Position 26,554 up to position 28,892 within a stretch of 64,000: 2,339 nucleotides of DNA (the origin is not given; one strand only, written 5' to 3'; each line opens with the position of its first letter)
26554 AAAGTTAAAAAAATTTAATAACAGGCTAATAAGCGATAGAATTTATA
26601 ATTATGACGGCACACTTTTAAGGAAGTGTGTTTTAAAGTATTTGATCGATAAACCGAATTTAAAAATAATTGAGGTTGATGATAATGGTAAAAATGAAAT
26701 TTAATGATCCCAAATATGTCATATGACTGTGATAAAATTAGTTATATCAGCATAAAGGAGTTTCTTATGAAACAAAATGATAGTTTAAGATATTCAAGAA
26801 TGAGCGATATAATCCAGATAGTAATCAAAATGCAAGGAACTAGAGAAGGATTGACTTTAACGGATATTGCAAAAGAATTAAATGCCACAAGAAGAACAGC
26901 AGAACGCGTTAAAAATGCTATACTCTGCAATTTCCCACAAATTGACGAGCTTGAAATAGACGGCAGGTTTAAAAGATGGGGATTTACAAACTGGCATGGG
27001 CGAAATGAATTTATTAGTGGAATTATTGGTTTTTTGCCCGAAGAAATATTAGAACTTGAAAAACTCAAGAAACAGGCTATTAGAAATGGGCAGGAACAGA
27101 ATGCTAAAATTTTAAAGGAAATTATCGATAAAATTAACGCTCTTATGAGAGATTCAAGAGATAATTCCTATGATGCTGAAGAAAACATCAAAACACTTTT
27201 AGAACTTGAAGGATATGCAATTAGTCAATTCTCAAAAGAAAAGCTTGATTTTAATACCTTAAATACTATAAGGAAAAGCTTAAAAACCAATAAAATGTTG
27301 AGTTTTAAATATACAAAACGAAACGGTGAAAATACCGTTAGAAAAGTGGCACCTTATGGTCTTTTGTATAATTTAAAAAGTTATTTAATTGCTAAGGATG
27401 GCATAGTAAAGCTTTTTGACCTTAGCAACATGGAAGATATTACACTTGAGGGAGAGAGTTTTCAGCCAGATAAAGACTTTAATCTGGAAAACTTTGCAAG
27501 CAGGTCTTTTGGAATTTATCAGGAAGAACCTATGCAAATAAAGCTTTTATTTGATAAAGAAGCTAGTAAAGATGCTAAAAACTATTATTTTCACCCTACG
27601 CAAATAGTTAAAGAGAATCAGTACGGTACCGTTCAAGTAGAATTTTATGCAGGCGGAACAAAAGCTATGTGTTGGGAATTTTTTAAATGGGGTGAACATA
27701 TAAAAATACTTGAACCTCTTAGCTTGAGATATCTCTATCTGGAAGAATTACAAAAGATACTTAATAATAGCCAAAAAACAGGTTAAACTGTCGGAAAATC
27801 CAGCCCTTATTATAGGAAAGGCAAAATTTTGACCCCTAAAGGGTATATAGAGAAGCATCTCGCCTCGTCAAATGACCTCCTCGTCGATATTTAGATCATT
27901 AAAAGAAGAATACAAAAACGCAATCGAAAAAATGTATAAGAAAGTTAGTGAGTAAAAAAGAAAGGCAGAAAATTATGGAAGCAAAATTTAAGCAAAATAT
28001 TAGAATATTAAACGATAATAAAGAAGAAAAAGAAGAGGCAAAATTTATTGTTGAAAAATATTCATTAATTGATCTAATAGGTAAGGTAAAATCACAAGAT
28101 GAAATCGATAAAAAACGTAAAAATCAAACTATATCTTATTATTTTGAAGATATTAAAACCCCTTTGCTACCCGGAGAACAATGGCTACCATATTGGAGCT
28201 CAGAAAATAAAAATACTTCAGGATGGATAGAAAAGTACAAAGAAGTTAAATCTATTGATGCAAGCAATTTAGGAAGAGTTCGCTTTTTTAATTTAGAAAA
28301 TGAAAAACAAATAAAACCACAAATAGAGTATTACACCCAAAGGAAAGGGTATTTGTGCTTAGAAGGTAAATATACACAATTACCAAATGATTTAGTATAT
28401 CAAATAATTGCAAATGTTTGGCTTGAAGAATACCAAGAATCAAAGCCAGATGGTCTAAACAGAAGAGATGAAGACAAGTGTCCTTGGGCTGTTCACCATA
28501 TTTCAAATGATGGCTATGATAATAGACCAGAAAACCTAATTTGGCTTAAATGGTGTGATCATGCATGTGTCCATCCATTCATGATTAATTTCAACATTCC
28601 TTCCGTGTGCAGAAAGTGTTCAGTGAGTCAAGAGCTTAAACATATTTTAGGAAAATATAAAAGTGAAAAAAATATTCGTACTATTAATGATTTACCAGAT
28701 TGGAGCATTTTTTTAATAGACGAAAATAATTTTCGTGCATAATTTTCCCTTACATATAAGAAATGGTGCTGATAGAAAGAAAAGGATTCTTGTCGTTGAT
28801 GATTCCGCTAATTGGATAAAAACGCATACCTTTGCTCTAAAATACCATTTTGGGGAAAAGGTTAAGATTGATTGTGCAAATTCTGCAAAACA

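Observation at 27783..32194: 4-kb cargo cassette bracketed by a duplicated WYL-gene 3' end: HNH-NUMOD4, orphan REC, unknown, WG-repeat, membrane protein, plus convergent DnaA-III ATPase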

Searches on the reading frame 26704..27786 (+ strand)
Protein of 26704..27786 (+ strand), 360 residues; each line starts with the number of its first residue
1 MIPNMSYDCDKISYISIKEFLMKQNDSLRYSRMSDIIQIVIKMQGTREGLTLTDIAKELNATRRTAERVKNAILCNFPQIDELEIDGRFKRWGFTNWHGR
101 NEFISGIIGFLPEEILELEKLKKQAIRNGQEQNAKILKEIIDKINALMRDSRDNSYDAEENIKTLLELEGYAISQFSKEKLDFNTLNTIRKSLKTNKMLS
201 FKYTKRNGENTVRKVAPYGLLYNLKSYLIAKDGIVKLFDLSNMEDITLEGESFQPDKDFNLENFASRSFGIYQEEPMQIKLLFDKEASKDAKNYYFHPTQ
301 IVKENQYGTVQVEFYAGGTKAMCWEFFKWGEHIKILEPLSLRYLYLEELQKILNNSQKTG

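Call 7: search_protein_families(library=pfam, proteins=[window:26704-27786:+], max_evalue=0.01)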
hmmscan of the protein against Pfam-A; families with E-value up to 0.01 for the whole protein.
window:26704-27786:+ (360 aa): 2 families
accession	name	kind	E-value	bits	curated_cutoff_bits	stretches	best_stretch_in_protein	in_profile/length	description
PF25583.1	WCX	-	7.8e-10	39.4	23.9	1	275-353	1-76/76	WCX domain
PF13280.12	WYL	-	1e-08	35.5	21.8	1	185-247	2-69/70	WYL domain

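Call 25: search_protein_families(library=padloc, proteins=[window:26704-27786:+], max_evalue=0.01)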
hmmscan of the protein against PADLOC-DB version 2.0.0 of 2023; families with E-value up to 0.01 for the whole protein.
window:26704-27786:+ (360 aa): 3 families
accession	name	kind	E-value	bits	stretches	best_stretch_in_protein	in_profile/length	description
PDLC01652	WYL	-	1.2e-24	85.5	1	182-353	16-162/162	"CAS-I,CAS-II,CAS-III,CAS-IV,CAS-V,CAS-VI; associated_signaling"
PDLC01457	WYL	-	8.5e-22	75.9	1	36-341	6-229/229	"CAS-I,CAS-II,CAS-III,CAS-IV,CAS-V,CAS-VI; associated_signaling"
PDLC01766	Cas3c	-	2.3e-09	34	1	185-352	136-312/1009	-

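Call 26: search_protein_families(library=phrogs, proteins=[window:26704-27786:+], max_evalue=0.01)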
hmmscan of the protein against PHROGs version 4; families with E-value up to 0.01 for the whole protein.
window:26704-27786:+ (360 aa): 1 family
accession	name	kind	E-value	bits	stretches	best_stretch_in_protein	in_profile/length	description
phrog_13105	-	unknown function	6.6e-11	43.2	1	138-260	101-227/239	-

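Call 47: search_protein_families(library=ncbifam, proteins=[window:26704-27786:+], max_evalue=0.01)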
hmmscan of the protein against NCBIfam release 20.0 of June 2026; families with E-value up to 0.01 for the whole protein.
window:26704-27786:+ (360 aa): 0 families

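Call 85: search_solved_structures(query=window:26704-27786:+, max_evalue=0.01)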
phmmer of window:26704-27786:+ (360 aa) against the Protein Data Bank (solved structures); distinct sequences matched with E-value up to 0.01: 5.
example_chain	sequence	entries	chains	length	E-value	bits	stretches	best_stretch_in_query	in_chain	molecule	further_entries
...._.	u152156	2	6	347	1e-38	136.7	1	22-351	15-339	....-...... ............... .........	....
9pfq_Q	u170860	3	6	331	2.3e-38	135.5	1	27-351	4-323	WYL domain-containing protein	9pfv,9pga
9cu3_B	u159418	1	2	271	1.1e-28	103.6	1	125-351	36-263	WYL domain-containing protein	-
7tzv_A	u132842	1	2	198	2.7e-27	99.1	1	182-351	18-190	WYL domain-containing protein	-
7u02_B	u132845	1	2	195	3e-27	98.9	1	182-351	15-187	WYL domain-containing protein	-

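Call 101: search_solved_structures(query=window:26704-27786:+, max_evalue=1e-30, show_alignments=1)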
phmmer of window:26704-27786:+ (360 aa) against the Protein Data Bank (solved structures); distinct sequences matched with E-value up to 1e-30: 2.
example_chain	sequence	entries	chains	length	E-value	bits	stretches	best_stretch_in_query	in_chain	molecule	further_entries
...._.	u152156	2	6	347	1e-38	136.7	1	22-351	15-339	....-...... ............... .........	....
9pfq_Q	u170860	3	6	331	2.3e-38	135.5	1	27-351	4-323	WYL domain-containing protein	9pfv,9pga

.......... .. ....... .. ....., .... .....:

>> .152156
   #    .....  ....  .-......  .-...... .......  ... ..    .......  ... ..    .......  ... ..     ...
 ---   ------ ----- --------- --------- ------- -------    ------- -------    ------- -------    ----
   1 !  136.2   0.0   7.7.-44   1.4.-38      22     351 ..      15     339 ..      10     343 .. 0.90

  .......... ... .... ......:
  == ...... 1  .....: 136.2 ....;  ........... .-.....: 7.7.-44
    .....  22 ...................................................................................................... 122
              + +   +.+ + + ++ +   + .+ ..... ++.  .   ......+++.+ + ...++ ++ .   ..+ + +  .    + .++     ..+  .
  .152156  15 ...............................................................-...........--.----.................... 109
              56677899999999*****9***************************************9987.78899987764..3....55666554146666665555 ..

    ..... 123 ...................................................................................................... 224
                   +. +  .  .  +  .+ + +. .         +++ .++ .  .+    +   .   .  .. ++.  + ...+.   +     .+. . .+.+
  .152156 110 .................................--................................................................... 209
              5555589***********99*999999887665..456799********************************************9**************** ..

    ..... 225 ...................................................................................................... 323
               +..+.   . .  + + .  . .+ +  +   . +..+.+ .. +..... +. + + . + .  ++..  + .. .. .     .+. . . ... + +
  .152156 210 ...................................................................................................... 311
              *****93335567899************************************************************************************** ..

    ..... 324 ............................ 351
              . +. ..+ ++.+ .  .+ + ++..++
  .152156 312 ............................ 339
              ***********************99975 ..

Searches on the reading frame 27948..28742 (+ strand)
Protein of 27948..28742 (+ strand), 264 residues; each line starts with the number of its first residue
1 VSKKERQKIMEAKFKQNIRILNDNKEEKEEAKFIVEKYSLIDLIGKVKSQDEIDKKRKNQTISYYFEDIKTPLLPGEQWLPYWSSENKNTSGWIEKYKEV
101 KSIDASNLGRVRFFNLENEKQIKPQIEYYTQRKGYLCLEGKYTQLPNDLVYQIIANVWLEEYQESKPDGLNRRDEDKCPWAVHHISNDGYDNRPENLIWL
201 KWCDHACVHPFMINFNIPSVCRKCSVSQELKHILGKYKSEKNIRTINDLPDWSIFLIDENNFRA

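Call 7: search_protein_families(library=pfam, proteins=[window:27948-28742:+], max_evalue=0.01)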
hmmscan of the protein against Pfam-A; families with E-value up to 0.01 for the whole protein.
window:27948-28742:+ (264 aa): 1 family
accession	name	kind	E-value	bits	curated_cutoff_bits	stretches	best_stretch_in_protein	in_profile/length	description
PF13392.12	HNH_3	-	0.00067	19.7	24.8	1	180-201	19-40/46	HNH endonuclease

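Call 25: search_protein_families(library=padloc, proteins=[window:27948-28742:+], max_evalue=0.01)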
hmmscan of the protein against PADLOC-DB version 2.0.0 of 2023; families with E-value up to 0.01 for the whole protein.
window:27948-28742:+ (264 aa): 0 families

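Call 26: search_protein_families(library=phrogs, proteins=[window:27948-28742:+], max_evalue=0.01)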
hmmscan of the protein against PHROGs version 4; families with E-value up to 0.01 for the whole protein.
window:27948-28742:+ (264 aa): 3 families
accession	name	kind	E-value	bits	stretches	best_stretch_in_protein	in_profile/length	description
phrog_959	-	DNA, RNA and nucleotide metabolism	3.5e-05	24.6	1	96-200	11-97/138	HNH endonuclease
phrog_7545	-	DNA, RNA and nucleotide metabolism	0.00034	21.8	1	180-209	104-133/160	HNH endonuclease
phrog_21964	-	DNA, RNA and nucleotide metabolism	0.0075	16.9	0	181-211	184-214/244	HNH endonuclease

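Call 47: search_protein_families(library=ncbifam, proteins=[window:27975-28742:+], max_evalue=0.01)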
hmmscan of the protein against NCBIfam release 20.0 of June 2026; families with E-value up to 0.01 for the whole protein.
window:27975-28742:+ (255 aa): 0 families

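Call 86: search_solved_structures(query=A4, max_evalue=0.1, show_alignments=2)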
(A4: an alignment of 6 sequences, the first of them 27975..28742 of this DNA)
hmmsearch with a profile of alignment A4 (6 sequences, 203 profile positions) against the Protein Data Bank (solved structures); distinct sequences matched with E-value up to 0.1: 0.

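Call 92: search_dna_similar(query=window:27975-28742:+, collection=phages, mode=protein, max_rows=12)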
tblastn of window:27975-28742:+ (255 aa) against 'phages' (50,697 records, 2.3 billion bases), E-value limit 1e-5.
No match.

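Call 97: search_protein_families(library=pfam, alignment_id=A4, max_evalue=1)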
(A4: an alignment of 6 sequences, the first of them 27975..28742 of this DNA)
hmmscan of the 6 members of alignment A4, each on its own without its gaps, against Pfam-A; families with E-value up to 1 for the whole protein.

A. member 1, window:27975-28742:+ (255 aa): 1 family
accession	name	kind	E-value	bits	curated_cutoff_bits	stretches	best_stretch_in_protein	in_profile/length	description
PF13392.12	HNH_3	-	0.00064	19.8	24.8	1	171-192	19-40/46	HNH endonuclease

B. families by the number of members that match (of 6 scanned): 6 families
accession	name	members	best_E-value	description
PF13392.12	HNH_3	6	0.00057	HNH endonuclease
PF07463.16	NUMOD4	3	0.00011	NUMOD4 motif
PF14133.12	DUF4300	1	0.0084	Domain of unknown function (DUF4300)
PF03953.22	Tubulin_C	1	0.079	Tubulin C-terminal domain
PF13391.12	HNH_2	1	0.22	HNH endonuclease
PF06529.16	Vert_IL3-reg_TF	1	0.36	Vertebrate interleukin-3 regulated transcription factor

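Call 99: find_related_loci(query=A4, collection=viral_contigs, flank=8000)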
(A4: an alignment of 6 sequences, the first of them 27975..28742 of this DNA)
Query A4 (255 aa) in viral_contigs; peptide patterns used: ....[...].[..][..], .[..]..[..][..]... (x = any residue, [..] = any of these).
47 stretches matched a pattern; 1 encode a relative of the query (tblastn E <= 1e-3); 1 distinct loci.
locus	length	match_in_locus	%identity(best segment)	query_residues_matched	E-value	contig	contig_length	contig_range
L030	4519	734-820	52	172-200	3e-6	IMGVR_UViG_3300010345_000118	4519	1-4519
